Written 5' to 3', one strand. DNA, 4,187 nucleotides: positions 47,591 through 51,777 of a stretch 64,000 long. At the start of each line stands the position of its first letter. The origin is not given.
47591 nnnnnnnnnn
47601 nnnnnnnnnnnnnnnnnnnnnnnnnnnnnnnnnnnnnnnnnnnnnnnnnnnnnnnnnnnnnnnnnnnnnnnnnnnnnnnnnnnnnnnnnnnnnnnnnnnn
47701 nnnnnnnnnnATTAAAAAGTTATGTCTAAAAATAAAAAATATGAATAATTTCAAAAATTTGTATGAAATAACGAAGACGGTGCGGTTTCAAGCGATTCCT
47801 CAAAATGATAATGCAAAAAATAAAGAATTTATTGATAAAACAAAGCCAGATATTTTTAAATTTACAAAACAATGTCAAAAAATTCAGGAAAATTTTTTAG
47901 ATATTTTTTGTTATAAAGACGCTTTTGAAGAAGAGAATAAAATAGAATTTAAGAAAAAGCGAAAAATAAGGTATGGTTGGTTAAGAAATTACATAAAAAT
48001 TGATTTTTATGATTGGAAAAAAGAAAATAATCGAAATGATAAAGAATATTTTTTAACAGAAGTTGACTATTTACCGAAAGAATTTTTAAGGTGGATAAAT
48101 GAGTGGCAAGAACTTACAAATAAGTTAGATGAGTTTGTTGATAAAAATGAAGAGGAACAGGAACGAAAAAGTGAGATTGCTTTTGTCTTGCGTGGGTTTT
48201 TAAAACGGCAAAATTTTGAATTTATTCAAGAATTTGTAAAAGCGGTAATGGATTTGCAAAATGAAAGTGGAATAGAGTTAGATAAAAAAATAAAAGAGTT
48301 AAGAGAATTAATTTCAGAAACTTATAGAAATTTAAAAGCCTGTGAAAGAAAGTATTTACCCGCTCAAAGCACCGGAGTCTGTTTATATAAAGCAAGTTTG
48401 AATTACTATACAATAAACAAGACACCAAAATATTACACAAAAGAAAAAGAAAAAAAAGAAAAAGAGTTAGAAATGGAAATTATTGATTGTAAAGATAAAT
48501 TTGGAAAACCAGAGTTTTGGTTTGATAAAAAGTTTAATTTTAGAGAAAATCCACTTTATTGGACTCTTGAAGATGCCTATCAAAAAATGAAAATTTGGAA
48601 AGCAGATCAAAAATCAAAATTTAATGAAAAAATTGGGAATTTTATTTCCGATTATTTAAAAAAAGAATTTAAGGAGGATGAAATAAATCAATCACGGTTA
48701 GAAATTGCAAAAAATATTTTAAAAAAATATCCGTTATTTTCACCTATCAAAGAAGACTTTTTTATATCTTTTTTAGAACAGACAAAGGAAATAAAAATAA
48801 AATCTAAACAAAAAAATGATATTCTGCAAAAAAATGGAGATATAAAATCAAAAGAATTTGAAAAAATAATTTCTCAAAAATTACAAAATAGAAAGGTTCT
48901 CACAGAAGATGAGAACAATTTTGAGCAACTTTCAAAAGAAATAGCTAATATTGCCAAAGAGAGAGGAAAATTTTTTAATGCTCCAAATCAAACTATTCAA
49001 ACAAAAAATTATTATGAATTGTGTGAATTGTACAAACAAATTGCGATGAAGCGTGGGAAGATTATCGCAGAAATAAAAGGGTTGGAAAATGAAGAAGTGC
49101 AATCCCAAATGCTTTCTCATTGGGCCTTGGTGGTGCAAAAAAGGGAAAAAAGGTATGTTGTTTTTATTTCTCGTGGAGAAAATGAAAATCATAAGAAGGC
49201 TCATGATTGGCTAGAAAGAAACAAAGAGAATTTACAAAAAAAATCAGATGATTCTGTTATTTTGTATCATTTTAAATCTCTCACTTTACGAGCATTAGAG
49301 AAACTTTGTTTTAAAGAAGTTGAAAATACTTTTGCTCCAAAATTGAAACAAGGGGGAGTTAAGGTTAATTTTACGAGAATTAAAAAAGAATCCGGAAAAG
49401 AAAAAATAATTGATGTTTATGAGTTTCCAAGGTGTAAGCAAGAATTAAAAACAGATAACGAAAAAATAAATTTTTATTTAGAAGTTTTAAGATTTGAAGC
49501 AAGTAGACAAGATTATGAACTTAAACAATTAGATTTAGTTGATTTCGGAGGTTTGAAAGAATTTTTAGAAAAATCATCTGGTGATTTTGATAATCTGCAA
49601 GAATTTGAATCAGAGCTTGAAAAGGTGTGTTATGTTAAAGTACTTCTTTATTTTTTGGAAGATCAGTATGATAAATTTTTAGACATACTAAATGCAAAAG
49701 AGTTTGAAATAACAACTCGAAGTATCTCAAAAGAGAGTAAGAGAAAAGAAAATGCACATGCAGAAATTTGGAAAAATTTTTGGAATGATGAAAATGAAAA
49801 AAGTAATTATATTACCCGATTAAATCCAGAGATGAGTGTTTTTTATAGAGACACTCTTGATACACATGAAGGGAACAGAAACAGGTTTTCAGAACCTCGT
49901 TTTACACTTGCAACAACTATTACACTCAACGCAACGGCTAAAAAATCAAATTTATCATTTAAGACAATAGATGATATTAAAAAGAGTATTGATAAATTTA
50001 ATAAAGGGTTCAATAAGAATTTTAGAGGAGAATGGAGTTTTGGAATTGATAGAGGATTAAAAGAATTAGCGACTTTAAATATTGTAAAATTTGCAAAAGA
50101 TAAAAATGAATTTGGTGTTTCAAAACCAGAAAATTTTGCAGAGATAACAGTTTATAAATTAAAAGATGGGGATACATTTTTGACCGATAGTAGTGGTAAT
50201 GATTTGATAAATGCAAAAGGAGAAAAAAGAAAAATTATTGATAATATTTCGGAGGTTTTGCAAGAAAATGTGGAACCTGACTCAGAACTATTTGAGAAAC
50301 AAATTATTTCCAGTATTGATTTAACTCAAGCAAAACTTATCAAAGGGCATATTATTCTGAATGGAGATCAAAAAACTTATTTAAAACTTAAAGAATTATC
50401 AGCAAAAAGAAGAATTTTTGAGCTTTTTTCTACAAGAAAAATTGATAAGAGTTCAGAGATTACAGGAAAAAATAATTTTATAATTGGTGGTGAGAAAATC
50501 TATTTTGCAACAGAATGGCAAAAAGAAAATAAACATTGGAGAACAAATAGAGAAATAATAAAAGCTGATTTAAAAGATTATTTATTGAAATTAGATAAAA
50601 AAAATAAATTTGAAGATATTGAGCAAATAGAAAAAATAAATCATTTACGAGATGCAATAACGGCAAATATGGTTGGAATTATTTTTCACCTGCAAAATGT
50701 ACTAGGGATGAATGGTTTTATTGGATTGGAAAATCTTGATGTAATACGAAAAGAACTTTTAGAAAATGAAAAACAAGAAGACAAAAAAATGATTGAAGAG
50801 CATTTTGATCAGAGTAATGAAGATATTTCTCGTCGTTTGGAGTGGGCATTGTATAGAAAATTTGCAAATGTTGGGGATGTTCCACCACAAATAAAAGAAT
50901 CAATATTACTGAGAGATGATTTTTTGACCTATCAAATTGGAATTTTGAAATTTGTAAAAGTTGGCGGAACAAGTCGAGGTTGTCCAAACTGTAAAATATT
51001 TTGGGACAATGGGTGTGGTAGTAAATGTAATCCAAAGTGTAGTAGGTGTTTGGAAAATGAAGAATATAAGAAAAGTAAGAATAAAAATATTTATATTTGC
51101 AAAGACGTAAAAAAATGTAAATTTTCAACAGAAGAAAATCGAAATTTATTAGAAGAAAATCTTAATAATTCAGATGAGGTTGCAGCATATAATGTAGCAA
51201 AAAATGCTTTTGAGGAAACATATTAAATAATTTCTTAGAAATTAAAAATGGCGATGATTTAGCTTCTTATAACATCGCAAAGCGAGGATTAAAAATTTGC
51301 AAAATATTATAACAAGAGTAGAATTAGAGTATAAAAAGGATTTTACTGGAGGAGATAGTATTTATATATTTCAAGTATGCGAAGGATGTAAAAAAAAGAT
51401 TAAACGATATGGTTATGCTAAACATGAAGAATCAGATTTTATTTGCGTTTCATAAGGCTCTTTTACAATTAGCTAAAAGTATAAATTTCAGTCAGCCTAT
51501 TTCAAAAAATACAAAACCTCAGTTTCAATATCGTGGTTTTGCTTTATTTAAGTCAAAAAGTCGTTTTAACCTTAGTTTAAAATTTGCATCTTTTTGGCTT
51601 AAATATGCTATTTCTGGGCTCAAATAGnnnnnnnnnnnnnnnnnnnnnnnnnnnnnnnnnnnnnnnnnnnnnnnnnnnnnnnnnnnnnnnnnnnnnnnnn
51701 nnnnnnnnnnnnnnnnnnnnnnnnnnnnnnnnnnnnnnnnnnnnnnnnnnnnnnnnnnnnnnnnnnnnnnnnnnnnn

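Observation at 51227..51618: Cas12 C-terminal-motif gene fragment and Cys-containing peptide remnant between the second effector and the CRISPR leader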

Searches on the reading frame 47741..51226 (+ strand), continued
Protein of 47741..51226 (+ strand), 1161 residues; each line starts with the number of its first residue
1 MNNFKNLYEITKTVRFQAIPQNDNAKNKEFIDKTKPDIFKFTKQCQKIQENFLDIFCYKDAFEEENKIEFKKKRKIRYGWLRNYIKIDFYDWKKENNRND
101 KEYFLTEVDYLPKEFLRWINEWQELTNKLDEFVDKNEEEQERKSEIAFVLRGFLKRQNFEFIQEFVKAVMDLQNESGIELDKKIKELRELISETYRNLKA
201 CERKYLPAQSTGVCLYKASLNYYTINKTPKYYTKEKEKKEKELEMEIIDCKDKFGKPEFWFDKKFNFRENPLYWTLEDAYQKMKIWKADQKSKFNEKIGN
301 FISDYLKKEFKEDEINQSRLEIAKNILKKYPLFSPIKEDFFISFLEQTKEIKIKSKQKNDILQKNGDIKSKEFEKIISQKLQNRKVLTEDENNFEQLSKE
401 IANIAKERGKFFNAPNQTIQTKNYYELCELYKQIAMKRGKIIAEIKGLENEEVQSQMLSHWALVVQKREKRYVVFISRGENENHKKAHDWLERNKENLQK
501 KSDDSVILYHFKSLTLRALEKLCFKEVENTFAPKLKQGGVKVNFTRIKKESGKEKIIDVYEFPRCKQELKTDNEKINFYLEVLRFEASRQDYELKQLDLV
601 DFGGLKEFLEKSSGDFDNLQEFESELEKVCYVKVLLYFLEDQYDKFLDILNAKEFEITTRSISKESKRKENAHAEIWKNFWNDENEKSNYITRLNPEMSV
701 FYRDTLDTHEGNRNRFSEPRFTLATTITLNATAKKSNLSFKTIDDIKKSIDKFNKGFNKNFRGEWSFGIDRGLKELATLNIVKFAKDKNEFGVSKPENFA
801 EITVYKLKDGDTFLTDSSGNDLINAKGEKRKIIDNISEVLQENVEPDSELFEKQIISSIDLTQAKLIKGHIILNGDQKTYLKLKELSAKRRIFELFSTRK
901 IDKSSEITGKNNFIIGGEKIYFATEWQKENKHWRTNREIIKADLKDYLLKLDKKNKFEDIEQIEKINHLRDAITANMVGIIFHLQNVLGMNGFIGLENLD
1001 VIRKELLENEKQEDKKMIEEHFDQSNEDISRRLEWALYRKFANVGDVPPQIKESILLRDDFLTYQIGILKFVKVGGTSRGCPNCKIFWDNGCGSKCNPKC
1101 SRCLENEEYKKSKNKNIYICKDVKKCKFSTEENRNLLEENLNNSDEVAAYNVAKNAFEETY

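Call 63: search_protein_families(library=ncbifam, proteins=[window:47741-51226:+, L001:15246-15527:+, L001:13699-14241:+, L001:14260-15228:+], max_evalue=0.01)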
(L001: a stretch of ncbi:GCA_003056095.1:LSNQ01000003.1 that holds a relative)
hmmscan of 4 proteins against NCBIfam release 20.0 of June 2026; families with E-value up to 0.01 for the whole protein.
window:47741-51226:+ (1161 aa): 0 families

L001:15246-15527:+ (93 aa): 1 family
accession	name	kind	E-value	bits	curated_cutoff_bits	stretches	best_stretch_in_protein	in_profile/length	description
TIGR01573.1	cas2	equivalog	6.1e-12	45.6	24.5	1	2-86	3-88/96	CRISPR-associated endonuclease Cas2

L001:13699-14241:+ (180 aa): 3 families
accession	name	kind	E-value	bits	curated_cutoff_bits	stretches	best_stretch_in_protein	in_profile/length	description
TIGR04328.1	cas4_PREFRAN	exception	3.8e-64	216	70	1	6-180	1-177/178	type V CRISPR-associated protein Cas4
TIGR00372.1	cas4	equivalog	1.3e-20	74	65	1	6-179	1-179/180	CRISPR-associated protein Cas4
NF049935.1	cas4g_cas1g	exception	4.9e-15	55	560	1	6-178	2-189/546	CRISPR-associated endonuclease Cas4g/Cas1g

L001:14260-15228:+ (322 aa): 9 families
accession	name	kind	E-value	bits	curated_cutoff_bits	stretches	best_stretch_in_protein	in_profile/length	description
TIGR04329.1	cas1_PREFRAN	exception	2.8e-90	302.6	300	1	6-319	1-312/317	type V CRISPR-associated endonuclease Cas1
TIGR00287.1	cas1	equivalog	1.4e-44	152.5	71.7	1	24-311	10-317/327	CRISPR-associated endonuclease Cas1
NF049935.1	cas4g_cas1g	exception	5.2e-39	134.1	560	1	21-285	222-497/546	CRISPR-associated endonuclease Cas4g/Cas1g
TIGR03640.1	cas1_DVULG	exception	5.9e-38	130.9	385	1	21-274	11-280/340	type I-C CRISPR-associated endonuclease Cas1c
TIGR04093.1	cas1_CYANO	exception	6.9e-37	127.1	385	1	26-289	13-289/334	type I-D CRISPR-associated endonuclease Cas1d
TIGR03639.1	cas1_NMENI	exception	2.8e-27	95.7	120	1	23-269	10-245/278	type II CRISPR-associated endonuclease Cas1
TIGR03641.1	cas1_HMARI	exception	1.3e-22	80.6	304.1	1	22-289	8-279/324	type I-B CRISPR-associated endonuclease Cas1b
TIGR03983.1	cas1_MYXAN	equivalog_domain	1.3e-18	67.1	358.05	1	22-303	20-317/347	type I-MYXAN CRISPR-associated endonuclease Cas1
TIGR03638.1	cas1_ECOLI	exception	4.7e-05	22.8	215.6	0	20-122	16-120/269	type I-E CRISPR-associated endonuclease Cas1e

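Call 66: find_encoding_contigs(protein=window:47741-51226:+, flank=3000, max_places=6)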
Protein window:47741-51226:+ (1161 aa): 2 contigs read that carry it; 1 place shown.
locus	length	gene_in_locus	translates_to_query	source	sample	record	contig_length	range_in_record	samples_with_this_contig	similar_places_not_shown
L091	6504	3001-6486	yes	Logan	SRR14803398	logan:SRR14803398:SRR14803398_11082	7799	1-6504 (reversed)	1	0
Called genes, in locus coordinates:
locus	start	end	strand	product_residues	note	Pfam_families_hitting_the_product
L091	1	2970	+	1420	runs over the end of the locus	?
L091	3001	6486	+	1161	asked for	-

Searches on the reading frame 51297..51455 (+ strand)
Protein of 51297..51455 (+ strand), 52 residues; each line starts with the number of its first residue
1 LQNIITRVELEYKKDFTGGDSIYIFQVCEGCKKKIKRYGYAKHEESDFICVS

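Call 12: search_protein_families(library=pfam, proteins=[window:51297-51455:+], max_evalue=0.01)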
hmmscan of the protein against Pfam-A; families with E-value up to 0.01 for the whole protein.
window:51297-51455:+ (52 aa): 0 families

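Call 63: search_protein_families(library=ncbifam, proteins=[window:51297-51455:+], max_evalue=0.01)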
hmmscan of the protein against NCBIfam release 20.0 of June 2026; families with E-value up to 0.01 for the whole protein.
window:51297-51455:+ (52 aa): 0 families

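Call 64: search_protein_families(library=pfam, proteins=[window:51297-51452:+], max_evalue=10)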
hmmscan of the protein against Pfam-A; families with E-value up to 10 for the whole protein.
seq(52 aa): 2 families
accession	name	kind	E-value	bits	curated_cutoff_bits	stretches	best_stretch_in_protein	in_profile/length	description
PF08209.17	Sgf11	-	0.031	14.2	26.4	1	27-43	6-22/33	Sgf11 (transcriptional regulation protein)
PF11726.14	YagK_YfjJ_C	-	0.04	14.3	25.8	1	4-43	8-47/170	YagK/YfjJ C-terminal domain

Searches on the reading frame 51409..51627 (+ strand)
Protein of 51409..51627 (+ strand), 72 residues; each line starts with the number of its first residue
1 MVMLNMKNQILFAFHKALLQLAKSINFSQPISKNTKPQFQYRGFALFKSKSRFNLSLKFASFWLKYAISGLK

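Call 12: search_protein_families(library=pfam, proteins=[window:51409-51627:+], max_evalue=0.01)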
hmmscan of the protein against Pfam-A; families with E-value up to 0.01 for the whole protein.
window:51409-51627:+ (72 aa): 0 families
